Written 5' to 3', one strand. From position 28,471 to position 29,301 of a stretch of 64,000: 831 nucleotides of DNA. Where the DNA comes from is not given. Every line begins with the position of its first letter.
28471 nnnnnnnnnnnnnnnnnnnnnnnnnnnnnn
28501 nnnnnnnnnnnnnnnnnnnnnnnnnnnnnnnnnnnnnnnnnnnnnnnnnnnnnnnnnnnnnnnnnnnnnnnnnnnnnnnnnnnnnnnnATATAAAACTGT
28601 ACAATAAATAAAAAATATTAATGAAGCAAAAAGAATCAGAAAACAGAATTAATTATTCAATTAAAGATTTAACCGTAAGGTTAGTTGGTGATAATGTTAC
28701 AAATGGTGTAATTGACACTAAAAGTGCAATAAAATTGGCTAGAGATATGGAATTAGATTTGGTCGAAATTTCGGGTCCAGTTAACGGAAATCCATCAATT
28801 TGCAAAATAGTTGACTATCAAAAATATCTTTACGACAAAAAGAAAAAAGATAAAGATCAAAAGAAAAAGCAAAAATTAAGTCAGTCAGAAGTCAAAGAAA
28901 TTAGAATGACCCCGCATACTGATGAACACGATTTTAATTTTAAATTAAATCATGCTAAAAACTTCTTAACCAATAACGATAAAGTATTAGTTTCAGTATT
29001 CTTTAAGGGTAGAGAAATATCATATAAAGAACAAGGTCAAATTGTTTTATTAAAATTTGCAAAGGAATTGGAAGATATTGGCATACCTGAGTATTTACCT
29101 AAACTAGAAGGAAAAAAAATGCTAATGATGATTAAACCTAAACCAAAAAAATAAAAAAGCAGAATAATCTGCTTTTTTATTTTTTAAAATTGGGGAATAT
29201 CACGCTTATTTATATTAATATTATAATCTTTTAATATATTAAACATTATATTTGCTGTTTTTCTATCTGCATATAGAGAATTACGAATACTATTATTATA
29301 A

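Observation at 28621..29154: Phage-encoded translation initiation factor IF3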

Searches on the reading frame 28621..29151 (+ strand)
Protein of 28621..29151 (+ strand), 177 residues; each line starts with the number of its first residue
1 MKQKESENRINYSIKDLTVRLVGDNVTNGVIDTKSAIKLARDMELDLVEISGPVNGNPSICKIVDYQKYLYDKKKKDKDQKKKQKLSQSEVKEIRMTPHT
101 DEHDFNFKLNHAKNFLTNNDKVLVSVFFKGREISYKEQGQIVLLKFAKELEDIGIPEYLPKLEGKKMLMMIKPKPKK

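Call 3: search_protein_families(library=pfam, proteins=[window:28621-29151:+], max_evalue=0.01)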
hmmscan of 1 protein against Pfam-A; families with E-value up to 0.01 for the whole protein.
window:28621-29151:+ (177 aa): 2 families
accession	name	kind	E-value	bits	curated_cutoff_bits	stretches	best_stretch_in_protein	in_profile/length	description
PF00707.27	IF3_C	-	5.2e-32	110.1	34.8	1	90-174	2-86/86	Translation initiation factor IF-3, C-terminal domain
PF05198.21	IF3_N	-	9.5e-20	71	26.9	1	10-80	1-70/70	Translation initiation factor IF-3, N-terminal domain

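Call 4: search_protein_families(library=ncbifam, proteins=[window:28621-29151:+], max_evalue=0.01)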
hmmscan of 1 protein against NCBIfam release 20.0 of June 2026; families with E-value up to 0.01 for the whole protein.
window:28621-29151:+ (177 aa): 1 family
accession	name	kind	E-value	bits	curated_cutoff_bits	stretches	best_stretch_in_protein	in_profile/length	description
TIGR00168.2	infC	equivalog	1.3e-49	168.2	60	1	5-176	2-170/170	translation initiation factor IF-3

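Call 5: search_solved_structures(query=window:28621-29151:+, show_alignments=2)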
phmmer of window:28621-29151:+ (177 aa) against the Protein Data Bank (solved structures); distinct sequences matched with E-value up to 0.001: 11.
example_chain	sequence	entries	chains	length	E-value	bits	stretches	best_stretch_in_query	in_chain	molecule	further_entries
8jsg_A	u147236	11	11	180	1.9e-34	122.2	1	6-176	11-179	Translation initiation factor IF-3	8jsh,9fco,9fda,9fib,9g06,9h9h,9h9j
5me0_Y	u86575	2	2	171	2.6e-34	121.8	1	10-174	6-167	Translation initiation factor IF-3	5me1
5lmn_X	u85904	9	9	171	7.1e-33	117.1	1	10-173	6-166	Translation initiation factor IF-3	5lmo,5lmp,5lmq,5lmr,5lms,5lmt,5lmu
5me0_Z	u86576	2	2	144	4.9e-30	107.8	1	34-176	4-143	Translation initiation factor IF-3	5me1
1tig_A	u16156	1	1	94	4.2e-20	75.5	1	90-174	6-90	TRANSLATION INITIATION FACTOR 3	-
6vrj_A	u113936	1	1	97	2.6e-18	69.7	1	81-177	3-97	Translation initiation factor IF-3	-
2ife_A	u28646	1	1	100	1.7e-16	63.8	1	80-176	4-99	PROTEIN (TRANSLATION INITIATION FACTOR IF3)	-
1i96_V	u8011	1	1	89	1.6e-15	60.6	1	90-173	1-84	TRANSLATION INITIATION FACTOR IF3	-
6o6d_A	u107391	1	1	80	5.7e-11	45.8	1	7-79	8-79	Translation initiation factor IF-3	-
2m71_A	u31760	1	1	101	1.4e-09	41.3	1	88-175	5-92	Translation initiation factor IF-3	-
1tif_A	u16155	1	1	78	2.1e-07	34.2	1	10-82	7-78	TRANSLATION INITIATION FACTOR 3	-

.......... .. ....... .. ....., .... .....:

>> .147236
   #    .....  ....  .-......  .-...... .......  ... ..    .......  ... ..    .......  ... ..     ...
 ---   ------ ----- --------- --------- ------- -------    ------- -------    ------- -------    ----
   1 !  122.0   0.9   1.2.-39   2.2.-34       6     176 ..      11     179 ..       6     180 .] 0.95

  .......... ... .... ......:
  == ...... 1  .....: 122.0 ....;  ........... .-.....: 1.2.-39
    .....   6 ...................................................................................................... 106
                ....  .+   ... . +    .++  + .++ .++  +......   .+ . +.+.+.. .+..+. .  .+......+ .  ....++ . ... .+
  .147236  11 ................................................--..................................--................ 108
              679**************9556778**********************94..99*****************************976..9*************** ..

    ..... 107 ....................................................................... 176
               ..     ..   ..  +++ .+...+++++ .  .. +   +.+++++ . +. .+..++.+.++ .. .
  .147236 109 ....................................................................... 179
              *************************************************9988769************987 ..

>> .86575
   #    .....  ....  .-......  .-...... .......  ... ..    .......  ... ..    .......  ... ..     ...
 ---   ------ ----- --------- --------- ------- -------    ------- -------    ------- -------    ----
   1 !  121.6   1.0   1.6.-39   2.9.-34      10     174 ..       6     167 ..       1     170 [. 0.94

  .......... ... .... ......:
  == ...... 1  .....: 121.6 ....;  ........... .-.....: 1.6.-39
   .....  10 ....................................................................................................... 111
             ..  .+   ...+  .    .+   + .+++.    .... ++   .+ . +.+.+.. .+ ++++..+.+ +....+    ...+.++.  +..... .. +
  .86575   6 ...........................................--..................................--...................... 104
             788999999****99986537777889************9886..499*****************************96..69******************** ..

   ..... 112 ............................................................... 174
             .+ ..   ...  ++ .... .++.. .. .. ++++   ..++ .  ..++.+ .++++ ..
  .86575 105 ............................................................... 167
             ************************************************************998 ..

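Call 7: search_dna_similar(query=window:28621-29151:+, collection=phages, mode=protein, max_rows=40)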
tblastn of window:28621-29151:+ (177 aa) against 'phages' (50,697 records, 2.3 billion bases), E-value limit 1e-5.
Records with a match: 28; places in all: 28; records where one place covers at least 80% of the query: 28.
Best place of each record, by identity: <60% 28.
By first word of the organism name: Bacteriophage 10; uncultured 5; Agrobacterium 2; Acinetobacter 2; Listeria 2; Enterococcus 2; Vibrio 2; Staphylococcus 1; Sinorhizobium 1; Pseudomonas 1.
By host as written in the record: - 18; Agrobacterium tumefaciens C58 2; Listeria monocytogenes 2; Staphylococcus aureus 1; Enterococcus faecalis 1; Sinohrizobium meliloti NRRL L-50 1; Pseudomonas sp. 1; Vibrio anguillarum strain 90-11-286 1; and 1 more.
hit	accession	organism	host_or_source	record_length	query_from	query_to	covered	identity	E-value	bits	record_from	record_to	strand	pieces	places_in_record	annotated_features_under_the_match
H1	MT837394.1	Bacteriophage sp.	human fecal samples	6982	5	164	90%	51.3%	8e-34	131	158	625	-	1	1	record has no annotation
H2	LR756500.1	uncultured phage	metagenomic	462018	9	164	88%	51.9%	2e-29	119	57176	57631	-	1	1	record has no annotation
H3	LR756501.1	uncultured phage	metagenomic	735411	1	164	93%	49.1%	2e-28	115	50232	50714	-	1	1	record has no annotation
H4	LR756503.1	uncultured phage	metagenomic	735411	1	164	93%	49.1%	2e-28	115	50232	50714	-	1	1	record has no annotation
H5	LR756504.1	uncultured phage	metagenomic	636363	2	164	92%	48.5%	7e-29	117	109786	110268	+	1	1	record has no annotation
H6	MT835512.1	Bacteriophage sp.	human fecal samples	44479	6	164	90%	42.5%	2e-22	99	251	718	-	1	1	record has no annotation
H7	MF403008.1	Agrobacterium phage Atu_ph07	Agrobacterium tumefaciens C58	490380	14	157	81%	46.5%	2e-17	84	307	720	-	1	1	translation initiation factor 3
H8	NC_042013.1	Agrobacterium phage Atu_ph07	Agrobacterium tumefaciens C58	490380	14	157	81%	46.5%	2e-17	84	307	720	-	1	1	translation initiation factor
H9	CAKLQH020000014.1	Acinetobacter phage MD-2021a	not known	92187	2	164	92%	41.0%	1e-15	79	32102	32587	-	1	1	infC: translation initiation factor IF-3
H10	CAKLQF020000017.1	Acinetobacter phage MD-2021a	not known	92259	2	164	92%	41.0%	1e-15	79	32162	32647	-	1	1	infC: translation initiation factor IF-3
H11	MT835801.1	Bacteriophage sp.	human fecal samples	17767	4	164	91%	41.4%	8e-16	80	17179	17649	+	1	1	record has no annotation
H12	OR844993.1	Staphylococcus phage SA 1306 Kay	Staphylococcus aureus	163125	7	164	89%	42.1%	8e-19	88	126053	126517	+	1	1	record has no annotation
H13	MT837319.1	Bacteriophage sp.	human fecal samples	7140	9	164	88%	42.0%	1e-12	71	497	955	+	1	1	record has no annotation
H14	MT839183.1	Bacteriophage sp.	human fecal samples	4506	10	164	88%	41.7%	2e-19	90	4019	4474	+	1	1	record has no annotation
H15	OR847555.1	Listeria phage LM 4-11-1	Listeria monocytogenes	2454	10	164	88%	41.0%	8e-15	77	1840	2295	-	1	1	record has no annotation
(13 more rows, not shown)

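Call 17: find_encoding_contigs(protein=window:28621-29151:+, flank=10000, max_places=6)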
Protein window:28621-29151:+ (177 aa): 1 contig read that carries it; 1 place shown.
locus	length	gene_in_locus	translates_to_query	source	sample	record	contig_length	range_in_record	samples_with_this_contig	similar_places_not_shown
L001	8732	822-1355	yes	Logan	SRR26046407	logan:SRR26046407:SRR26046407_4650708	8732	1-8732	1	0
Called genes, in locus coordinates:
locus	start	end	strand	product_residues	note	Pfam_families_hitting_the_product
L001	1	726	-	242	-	?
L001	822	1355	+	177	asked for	PF05198:IF3_N, PF00707:IF3_C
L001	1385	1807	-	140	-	-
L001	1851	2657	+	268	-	-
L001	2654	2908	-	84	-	-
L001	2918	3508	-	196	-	-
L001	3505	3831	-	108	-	-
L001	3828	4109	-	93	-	-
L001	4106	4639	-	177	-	-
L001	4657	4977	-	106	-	-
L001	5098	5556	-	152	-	-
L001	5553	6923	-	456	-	PF00136:DNA_pol_B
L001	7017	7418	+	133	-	-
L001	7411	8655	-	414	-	-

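Call 18: find_homologous_proteins(query=window:28621-29151:+, max_evalue=1e-10)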
Query window:28621-29151:+ (177 aa): 8000 proteins with E <= 1e-10 among 8000 candidates; the best 120 are listed.
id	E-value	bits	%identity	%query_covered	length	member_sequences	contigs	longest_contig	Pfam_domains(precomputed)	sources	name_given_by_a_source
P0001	4.7e-99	347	92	100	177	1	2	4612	PF00707.28,PF05198.22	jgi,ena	jgi:translation initiation factor IF-3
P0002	5.7e-99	347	92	100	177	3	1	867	PF00707.28,PF05198.22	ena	-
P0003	2.0e-98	345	91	100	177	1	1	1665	PF00707.28,PF05198.22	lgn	-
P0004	9.7e-98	343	89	100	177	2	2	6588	PF00707.28,PF05198.22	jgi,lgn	jgi:translation initiation factor IF-3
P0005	8.4e-96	336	88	100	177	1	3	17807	PF00707.28,PF05198.22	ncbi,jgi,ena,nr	ncbi:translation initiation factor IF-3 [Candidatus Dojkabacteria bacterium]|jgi:translation initiat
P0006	6.2e-91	321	84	100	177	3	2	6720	PF00707.28,PF05198.22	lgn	-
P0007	6.4e-89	314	84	98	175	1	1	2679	PF00707.28,PF05198.22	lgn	-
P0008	2.4e-85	302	79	98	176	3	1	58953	PF00707.28,PF05198.22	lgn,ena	-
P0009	5.8e-85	301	81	98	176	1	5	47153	PF00707.28,PF05198.22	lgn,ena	-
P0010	4.1e-83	295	78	97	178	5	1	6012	PF00707.28,PF05198.22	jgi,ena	-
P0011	3.9e-79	282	78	98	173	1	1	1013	PF00707.28,PF05198.22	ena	-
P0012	5.3e-79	282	76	98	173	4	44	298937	PF00707.28,PF05198.22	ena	-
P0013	5.2e-78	279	75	100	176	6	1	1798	PF00707.28,PF05198.22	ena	-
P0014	9.4e-78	278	75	98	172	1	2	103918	PF00707.28,PF05198.22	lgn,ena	-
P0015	3.5e-77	276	74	99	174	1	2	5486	PF00707.28,PF05198.22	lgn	-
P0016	6.1e-77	275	73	100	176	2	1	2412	PF00707.28,PF05198.22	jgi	-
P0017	6.2e-77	275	75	98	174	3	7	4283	PF00707.28,PF05198.22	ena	-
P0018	7.2e-77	275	74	96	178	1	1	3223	PF00707.28,PF05198.22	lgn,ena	-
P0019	8.2e-77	275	76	98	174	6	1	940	PF00707.28,PF05198.22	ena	-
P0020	1.4e-76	274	75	98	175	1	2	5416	PF00707.28,PF05198.22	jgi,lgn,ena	-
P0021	1.5e-75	271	73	99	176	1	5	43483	PF00707.28,PF05198.22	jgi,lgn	-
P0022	1.9e-75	270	73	98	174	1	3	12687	PF00707.28,PF05198.22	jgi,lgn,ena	-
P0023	1.9e-75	270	74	97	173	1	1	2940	PF00707.28,PF05198.22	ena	-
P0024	3.5e-75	269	71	99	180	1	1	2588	PF00707.28,PF05198.22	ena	-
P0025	5.2e-75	269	77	98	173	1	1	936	PF00707.28,PF05198.22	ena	-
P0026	7.3e-75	268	74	98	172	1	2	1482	PF00707.28,PF05198.22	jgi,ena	-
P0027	1.8e-74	267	71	98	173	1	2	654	PF00707.28,PF05198.22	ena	-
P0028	2.2e-74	267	73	97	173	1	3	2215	PF00707.28,PF05198.22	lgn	-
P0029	3.0e-74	266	71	98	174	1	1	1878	PF00707.28,PF05198.22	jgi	jgi:translation initiation factor IF-3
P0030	9.2e-74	265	71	100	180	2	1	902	PF00707.28,PF05198.22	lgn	-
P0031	1.8e-73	264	71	97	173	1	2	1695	PF00707.28,PF05198.22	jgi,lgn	-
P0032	2.2e-73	264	68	98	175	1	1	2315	PF00707.28,PF05198.22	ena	-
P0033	2.4e-73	263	72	98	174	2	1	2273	PF00707.28,PF05198.22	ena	-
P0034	9.3e-73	261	72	99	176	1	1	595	PF00707.28,PF05198.22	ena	-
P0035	9.8e-73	261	76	100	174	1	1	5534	PF00707.28,PF05198.22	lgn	-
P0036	1.5e-72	261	72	97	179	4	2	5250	PF00707.28,PF05198.22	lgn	-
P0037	1.8e-72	261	71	98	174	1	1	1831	PF00707.28,PF05198.22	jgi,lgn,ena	-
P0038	1.9e-72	260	68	98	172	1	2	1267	PF00707.28,PF05198.22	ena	-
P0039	7.7e-72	259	73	98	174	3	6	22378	PF00707.28,PF05198.22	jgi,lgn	jgi:translation initiation factor IF-3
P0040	8.3e-72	258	70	97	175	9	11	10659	PF00707.28,PF05198.22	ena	-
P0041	1.2e-71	258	69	98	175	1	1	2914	PF00707.28,PF05198.22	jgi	jgi:translation initiation factor IF-3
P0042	1.6e-71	258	70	98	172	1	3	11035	PF00707.28,PF05198.22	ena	-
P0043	2.0e-71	257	72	98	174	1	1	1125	PF00707.28,PF05198.22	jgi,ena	-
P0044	2.6e-71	257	70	98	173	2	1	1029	PF00707.28,PF05198.22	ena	-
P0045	2.9e-71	257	72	100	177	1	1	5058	PF00707.28,PF05198.22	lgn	-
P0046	3.1e-71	257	72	98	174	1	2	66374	PF00707.28,PF05198.22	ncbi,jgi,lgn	jgi:translation initiation factor IF-3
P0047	5.1e-71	256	71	98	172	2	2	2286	PF00707.28,PF05198.22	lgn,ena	-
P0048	5.4e-71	256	71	98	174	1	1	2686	PF00707.28,PF05198.22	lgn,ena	-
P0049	5.9e-71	256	69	98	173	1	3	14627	PF00707.28,PF05198.22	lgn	-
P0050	1.2e-70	255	71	98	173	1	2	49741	PF00707.28,PF05198.22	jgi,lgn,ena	-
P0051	1.5e-70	254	69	97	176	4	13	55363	PF00707.28,PF05198.22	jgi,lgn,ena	jgi:translation initiation factor IF-3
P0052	2.2e-70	254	70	98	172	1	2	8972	PF00707.28,PF05198.22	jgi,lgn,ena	-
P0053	4.1e-70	253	70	98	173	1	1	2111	PF00707.28,PF05198.22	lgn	-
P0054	4.2e-70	253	69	98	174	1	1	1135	PF00707.28,PF05198.22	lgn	-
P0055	4.5e-70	253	72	97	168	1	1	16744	PF00707.28,PF05198.22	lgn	-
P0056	6.7e-70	252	68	97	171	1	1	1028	PF00707.28,PF05198.22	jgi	jgi:translation initiation factor IF-3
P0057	7.2e-70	252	69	98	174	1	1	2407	PF00707.28,PF05198.22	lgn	-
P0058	1.1e-69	251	68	98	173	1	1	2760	PF00707.28,PF05198.22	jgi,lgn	jgi:translation initiation factor IF-3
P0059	1.4e-69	251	69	98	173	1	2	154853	PF00707.28,PF05198.22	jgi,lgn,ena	-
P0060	2.2e-69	251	68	98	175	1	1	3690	PF00707.28,PF05198.22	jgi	jgi:translation initiation factor IF-3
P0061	2.6e-69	250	68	98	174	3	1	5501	PF00707.28,PF05198.22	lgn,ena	-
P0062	3.7e-69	250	67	97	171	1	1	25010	PF00707.28,PF05198.22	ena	-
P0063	4.5e-69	250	68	97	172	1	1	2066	PF00707.28,PF05198.22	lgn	-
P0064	7.0e-69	249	67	98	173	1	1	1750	PF00707.28,PF05198.22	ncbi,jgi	jgi:translation initiation factor IF-3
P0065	1.2e-68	248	67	97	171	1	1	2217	PF00707.28,PF05198.22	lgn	-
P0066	1.7e-68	248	68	97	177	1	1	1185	PF00707.28,PF05198.22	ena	-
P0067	3.8e-68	247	70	99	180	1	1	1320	PF00707.28,PF05198.22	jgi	-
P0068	5.9e-68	246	71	98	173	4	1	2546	PF00707.28,PF05198.22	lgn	-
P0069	1.0e-67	245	68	98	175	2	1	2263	PF00707.28,PF05198.22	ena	-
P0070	1.5e-67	245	68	98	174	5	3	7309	PF00707.28,PF05198.22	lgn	-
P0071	2.8e-67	244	69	99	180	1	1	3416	PF00707.28,PF05198.22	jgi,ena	-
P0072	2.9e-67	244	67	97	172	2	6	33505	PF00707.28,PF05198.22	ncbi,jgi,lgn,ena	jgi:translation initiation factor IF-3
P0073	5.0e-67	243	63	98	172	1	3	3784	PF00707.28,PF05198.22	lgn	-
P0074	7.5e-67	242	67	99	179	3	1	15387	PF00707.28,PF05198.22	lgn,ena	-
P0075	8.5e-67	242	67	98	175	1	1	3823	PF00707.28,PF05198.22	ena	-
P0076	1.1e-66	242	69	97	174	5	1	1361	PF00707.28,PF05198.22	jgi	-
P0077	1.2e-66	242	64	98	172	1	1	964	PF00707.28,PF05198.22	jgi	jgi:translation initiation factor IF-3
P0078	1.6e-66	241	65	97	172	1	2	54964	PF00707.28,PF05198.22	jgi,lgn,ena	-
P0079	2.3e-66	241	63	98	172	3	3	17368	PF00707.28,PF05198.22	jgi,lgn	jgi:translation initiation factor IF-3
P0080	3.2e-65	237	67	100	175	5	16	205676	PF00707.28,PF05198.22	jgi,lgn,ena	-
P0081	1.0e-64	235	64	98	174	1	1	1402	PF00707.28,PF05198.22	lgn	-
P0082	1.1e-64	235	64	98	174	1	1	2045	PF00707.28,PF05198.22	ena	-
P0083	2.2e-64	234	66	98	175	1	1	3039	PF00707.28,PF05198.22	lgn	-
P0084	4.6e-64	233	64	98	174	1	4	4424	PF00707.28,PF05198.22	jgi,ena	-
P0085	4.7e-64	233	64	98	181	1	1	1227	PF00707.28,PF05198.22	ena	-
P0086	6.9e-64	233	61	98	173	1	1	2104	PF00707.28,PF05198.22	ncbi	-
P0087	1.8e-63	231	63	99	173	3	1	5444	PF00707.28,PF05198.22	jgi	-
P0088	1.2e-62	229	65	97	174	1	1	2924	PF00707.28,PF05198.22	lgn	-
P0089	1.9e-62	228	65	98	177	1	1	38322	PF00707.28,PF05198.22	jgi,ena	-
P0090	3.0e-62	227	66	97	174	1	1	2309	PF00707.28,PF05198.22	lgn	-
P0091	4.3e-62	227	65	100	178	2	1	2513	PF00707.28,PF05198.22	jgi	jgi:translation initiation factor IF-3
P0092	9.6e-62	226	68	88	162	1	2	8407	PF00707.28,PF05198.22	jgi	jgi:translation initiation factor IF-3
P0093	1.1e-61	225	64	99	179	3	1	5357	PF00707.28,PF05198.22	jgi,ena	-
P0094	1.4e-61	225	69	88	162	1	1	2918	PF00707.28,PF05198.22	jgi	jgi:translation initiation factor IF-3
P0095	1.7e-61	225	68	88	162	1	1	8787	PF00707.28,PF05198.22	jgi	jgi:translation initiation factor IF-3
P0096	5.5e-61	223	60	98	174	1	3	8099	PF00707.28,PF05198.22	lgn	-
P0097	6.0e-61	223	63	98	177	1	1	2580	PF00707.28,PF05198.22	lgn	-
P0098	1.1e-60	222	62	98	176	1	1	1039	PF00707.28,PF05198.22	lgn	-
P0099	3.5e-59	217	62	96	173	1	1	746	PF00707.28,PF05198.22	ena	-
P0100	3.6e-59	217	64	97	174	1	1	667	PF00707.28,PF05198.22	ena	-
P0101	4.2e-59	217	59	98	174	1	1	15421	PF00707.28,PF05198.22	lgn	-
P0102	1.5e-58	215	61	98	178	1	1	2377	PF00707.28,PF05198.22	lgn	-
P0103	1.7e-58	215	58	98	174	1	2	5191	PF00707.28,PF05198.22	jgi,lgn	-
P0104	4.7e-58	214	77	75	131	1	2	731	PF00707.28,PF05198.22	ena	-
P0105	7.7e-57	210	60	98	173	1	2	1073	PF00707.28,PF05198.22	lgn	-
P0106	1.5e-56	209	63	88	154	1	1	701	PF00707.28,PF05198.22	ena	-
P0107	1.9e-56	208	59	98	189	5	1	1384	PF00707.28,PF05198.22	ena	-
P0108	2.7e-56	208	60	99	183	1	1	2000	PF00707.28,PF05198.22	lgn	-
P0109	2.9e-56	208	60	98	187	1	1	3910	PF00707.28,PF05198.22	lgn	-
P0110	1.7e-55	205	56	99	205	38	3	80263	PF00707.28,PF05198.22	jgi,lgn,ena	jgi:translation initiation factor IF-3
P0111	1.8e-55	205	58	97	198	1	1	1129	PF00707.28,PF05198.22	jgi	jgi:translation initiation factor IF-3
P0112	2.1e-55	205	58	97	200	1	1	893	PF00707.28,PF05198.22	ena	-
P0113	2.1e-55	205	58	97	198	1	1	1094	PF00707.28,PF05198.22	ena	-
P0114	2.5e-55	205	58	97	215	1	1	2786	PF00707.28,PF05198.22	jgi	-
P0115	2.5e-55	205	58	97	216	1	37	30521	PF00707.28,PF05198.22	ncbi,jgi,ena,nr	ncbi:MAG TPA: translation initiation factor IF-3 [Chitinophagaceae bacterium]|jgi:translation initia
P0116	2.9e-55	205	57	97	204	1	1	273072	PF00707.28,PF05198.22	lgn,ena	-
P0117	2.9e-55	205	57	98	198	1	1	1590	PF00707.28,PF05198.22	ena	-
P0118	3.0e-55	205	57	97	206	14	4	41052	PF00707.28,PF05198.22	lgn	-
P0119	3.0e-55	205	56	97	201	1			PF00707.28,PF05198.22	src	-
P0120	3.0e-55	205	58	97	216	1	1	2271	PF00707.28,PF05198.22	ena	-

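Call 23: find_related_loci(query=window:28621-29151:+, collection=viral_contigs, flank=10000)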
Query window:28621-29151:+ (177 aa) in viral_contigs; peptide patterns used: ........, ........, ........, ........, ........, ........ (x = any residue, [..] = any of these).
21 stretches matched a pattern; 14 encode a relative of the query (tblastn E <= 1e-3); 14 distinct loci.
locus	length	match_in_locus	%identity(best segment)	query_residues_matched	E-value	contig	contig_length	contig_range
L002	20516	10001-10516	69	1-174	5e-68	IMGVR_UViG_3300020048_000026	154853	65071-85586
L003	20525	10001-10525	67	1-177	9e-65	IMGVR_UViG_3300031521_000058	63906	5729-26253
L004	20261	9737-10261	67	1-177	9e-65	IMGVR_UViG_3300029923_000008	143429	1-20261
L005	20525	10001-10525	64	1-177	2e-64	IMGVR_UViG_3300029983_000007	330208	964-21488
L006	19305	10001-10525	64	1-177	2e-64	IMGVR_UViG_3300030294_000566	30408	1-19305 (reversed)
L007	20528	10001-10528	65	1-177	3e-58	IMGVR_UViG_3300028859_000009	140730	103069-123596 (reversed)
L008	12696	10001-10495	56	8-174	9e-52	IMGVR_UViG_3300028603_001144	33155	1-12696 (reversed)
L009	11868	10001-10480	51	2-169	4e-50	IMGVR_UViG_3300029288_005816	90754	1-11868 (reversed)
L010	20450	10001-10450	38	19-174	1e-27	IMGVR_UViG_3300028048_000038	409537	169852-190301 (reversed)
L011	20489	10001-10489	34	6-174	4e-26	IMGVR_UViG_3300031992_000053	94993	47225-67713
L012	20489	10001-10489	34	6-174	4e-26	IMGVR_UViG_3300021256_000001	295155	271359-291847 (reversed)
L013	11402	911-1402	36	6-174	3e-25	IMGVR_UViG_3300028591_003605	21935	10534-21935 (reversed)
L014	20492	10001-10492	36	6-174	1e-24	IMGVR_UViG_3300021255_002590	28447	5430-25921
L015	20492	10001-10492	35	6-174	3e-24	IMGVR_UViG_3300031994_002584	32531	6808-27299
